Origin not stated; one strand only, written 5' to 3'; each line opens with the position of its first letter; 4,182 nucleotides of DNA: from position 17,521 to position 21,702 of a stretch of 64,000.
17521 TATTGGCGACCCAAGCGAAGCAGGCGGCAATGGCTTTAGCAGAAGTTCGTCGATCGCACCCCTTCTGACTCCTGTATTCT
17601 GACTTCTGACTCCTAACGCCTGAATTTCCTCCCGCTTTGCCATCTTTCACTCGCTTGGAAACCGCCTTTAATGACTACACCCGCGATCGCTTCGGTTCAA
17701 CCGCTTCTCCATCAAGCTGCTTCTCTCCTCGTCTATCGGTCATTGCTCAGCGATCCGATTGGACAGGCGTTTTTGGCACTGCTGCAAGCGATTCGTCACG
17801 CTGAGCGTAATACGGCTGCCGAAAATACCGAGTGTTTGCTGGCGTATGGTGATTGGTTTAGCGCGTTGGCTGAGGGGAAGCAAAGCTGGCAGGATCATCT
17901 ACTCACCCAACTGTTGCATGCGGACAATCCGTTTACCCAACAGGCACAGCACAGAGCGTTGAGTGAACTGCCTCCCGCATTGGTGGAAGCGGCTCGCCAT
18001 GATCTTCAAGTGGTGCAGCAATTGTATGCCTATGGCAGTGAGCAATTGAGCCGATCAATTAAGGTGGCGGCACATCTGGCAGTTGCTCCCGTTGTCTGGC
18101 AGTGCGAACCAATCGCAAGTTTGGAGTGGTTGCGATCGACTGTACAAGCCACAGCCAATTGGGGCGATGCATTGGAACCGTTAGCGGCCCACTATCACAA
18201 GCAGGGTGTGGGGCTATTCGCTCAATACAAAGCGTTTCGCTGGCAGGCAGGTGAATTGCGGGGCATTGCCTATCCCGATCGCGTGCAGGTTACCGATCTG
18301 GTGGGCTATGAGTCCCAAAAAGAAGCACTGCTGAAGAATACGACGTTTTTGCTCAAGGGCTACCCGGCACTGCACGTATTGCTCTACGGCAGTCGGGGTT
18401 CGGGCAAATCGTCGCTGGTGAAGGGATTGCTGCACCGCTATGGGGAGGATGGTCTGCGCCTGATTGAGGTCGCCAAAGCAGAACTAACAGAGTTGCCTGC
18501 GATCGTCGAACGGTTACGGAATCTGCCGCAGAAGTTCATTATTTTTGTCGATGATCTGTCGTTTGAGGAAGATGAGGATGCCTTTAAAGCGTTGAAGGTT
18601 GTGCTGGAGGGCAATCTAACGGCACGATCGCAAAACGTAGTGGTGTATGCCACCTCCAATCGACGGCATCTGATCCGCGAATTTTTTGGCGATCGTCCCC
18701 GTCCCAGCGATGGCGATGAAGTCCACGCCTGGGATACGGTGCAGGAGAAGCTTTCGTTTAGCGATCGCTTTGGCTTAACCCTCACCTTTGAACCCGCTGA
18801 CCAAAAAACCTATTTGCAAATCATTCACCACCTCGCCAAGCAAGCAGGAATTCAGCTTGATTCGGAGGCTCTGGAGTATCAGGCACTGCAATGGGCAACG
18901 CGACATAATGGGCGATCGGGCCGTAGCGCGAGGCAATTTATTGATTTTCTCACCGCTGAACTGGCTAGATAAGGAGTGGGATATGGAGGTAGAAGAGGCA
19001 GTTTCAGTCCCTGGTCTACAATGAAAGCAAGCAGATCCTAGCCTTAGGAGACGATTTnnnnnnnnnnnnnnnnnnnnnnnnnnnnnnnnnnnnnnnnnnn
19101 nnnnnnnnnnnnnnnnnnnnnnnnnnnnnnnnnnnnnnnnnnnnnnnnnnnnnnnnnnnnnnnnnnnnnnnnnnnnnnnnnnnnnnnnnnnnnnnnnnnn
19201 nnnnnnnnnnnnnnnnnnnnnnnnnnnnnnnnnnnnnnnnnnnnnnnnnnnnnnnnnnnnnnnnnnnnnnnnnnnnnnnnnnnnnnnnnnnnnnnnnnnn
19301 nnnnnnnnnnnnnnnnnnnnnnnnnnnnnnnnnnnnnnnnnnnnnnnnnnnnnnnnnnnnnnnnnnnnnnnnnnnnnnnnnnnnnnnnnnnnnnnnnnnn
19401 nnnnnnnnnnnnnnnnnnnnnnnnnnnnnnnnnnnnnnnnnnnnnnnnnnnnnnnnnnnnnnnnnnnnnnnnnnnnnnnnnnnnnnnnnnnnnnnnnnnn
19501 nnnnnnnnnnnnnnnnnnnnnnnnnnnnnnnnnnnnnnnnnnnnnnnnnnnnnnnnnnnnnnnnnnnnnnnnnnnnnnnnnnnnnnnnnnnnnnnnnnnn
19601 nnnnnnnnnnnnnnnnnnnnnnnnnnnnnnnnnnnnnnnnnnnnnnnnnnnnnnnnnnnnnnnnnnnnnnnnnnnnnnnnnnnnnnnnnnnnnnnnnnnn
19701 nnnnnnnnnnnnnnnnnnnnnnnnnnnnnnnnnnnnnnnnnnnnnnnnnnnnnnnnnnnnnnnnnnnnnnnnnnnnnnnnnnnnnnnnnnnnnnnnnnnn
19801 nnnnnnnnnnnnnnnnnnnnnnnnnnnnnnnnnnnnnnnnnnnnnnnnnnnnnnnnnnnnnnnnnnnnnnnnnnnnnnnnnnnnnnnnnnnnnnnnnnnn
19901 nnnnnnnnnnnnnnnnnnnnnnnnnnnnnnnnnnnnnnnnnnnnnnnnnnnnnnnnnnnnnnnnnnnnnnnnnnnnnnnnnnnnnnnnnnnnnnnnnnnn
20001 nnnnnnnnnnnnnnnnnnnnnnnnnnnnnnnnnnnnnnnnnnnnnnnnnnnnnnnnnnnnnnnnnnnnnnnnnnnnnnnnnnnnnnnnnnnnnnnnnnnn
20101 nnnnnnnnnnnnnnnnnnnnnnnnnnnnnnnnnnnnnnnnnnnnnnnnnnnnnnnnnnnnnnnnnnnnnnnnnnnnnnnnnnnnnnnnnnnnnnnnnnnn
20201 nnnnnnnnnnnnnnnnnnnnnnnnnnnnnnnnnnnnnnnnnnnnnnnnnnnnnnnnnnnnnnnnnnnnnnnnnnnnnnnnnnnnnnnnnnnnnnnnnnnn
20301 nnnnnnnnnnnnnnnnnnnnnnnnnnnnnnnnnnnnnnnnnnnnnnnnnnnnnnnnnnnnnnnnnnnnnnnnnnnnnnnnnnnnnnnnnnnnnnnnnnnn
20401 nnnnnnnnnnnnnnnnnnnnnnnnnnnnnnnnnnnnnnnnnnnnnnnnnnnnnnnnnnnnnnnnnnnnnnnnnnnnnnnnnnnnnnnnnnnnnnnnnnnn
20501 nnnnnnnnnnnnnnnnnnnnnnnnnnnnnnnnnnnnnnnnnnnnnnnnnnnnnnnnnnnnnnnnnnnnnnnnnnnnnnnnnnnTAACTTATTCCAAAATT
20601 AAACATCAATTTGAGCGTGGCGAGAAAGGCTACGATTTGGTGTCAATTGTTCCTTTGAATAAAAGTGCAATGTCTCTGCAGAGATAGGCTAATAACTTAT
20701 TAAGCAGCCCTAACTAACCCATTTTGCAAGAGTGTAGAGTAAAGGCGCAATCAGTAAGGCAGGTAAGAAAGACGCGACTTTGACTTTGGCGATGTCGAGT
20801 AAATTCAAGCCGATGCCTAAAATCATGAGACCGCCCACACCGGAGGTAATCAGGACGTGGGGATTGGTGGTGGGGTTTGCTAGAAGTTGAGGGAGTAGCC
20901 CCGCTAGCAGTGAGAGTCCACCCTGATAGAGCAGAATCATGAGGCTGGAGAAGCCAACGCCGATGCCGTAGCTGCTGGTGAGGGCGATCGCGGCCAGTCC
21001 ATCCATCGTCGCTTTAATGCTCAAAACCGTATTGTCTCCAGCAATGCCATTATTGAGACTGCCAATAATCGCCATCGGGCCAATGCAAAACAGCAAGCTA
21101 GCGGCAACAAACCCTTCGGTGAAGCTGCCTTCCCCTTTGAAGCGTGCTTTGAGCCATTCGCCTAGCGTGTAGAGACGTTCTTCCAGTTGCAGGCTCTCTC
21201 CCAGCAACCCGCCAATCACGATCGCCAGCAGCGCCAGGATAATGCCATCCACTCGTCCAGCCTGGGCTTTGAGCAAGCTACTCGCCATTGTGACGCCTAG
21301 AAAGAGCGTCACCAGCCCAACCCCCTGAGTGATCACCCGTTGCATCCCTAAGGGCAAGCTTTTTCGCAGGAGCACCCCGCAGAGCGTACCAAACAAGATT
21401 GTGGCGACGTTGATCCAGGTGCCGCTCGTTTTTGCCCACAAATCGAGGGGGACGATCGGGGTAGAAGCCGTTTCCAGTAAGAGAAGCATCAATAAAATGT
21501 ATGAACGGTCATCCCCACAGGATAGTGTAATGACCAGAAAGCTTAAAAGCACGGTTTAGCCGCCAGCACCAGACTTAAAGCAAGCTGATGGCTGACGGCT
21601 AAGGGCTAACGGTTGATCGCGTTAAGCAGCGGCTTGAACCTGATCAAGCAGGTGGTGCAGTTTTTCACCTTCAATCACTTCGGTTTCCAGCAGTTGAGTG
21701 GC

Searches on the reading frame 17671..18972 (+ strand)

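Call 45: search_protein_families(library=pfam, proteins=[window:17671-18972:+], max_evalue=0.0001)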
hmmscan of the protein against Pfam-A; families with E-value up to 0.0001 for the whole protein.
window:17671-18972:+ (433 aa): 3 families
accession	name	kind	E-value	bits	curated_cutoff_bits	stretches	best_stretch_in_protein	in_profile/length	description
PF05673.19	DUF815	-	6.1e-97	324.1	23.8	1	185-430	2-248/249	Protein of unknown function (DUF815)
PF00004.35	AAA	-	7.5e-06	26.9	21.2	1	236-336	1-115/131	ATPase family associated with various cellular activities (AAA)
PF13191.12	AAA_16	-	5.8e-05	24.1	32.6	1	228-277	20-66/167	AAA ATPase domain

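Call 50: search_protein_families(library=padloc, proteins=[window:17671-18972:+], max_evalue=0.001)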
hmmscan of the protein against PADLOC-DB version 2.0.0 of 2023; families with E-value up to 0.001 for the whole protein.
window:17671-18972:+ (433 aa): 1 family
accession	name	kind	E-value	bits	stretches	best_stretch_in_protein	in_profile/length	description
PDLC04140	mad8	-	0.00079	17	0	235-316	29-111/314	mads_8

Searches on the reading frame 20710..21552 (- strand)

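Call 45: search_protein_families(library=pfam, proteins=[window:20710-21552:-], max_evalue=0.0001)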
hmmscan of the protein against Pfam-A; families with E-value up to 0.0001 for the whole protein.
window:20710-21552:- (280 aa): 1 family
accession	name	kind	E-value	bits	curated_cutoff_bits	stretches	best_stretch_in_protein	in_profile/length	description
PF04474.17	DUF554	-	5e-71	239.1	25.1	1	44-273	2-219/220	Protein of unknown function (DUF554)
